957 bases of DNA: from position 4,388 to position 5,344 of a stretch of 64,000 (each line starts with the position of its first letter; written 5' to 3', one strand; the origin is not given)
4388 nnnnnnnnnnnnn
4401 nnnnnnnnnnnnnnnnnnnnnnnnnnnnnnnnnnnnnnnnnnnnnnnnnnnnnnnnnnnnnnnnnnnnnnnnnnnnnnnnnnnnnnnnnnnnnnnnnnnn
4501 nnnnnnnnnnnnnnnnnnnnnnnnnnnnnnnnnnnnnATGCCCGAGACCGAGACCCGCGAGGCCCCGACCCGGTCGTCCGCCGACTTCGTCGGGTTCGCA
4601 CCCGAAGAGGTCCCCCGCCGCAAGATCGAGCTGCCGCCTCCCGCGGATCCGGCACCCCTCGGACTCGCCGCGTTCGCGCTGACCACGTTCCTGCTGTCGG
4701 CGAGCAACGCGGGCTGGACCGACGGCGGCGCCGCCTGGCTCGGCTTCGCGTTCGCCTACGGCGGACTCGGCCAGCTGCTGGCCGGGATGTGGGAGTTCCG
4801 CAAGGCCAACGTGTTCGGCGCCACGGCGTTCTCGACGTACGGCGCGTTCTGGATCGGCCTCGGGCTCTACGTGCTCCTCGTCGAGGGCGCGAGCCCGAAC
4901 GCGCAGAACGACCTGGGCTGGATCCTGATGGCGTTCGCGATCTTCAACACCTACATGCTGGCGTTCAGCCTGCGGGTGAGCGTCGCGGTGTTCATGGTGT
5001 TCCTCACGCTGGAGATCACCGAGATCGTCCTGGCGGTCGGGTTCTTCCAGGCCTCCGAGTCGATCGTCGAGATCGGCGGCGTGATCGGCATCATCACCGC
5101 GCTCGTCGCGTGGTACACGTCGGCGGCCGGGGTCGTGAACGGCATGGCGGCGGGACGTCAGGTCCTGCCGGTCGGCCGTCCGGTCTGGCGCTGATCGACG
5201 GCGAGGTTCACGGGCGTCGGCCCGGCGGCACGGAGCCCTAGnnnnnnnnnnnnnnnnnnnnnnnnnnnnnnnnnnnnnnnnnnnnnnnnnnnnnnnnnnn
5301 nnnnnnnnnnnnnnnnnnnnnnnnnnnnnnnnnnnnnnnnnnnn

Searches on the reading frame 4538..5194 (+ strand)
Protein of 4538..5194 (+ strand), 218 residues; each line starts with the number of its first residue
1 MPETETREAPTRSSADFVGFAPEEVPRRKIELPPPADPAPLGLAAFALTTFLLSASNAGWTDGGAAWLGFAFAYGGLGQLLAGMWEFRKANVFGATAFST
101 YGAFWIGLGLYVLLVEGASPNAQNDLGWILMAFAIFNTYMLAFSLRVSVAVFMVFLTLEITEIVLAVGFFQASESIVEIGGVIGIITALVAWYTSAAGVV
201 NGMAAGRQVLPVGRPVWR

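Call 74: search_protein_families(library=pfam, proteins=[window:4538-5194:+], max_evalue=0.00001)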
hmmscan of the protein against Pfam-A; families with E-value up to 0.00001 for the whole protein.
window:4538-5194:+ (218 aa): 1 family
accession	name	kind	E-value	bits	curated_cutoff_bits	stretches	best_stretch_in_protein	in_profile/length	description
PF01184.24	Gpr1_Fun34_YaaH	-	1.7e-43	149.1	25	1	36-201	18-192/207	GPR1/FUN34/yaaH family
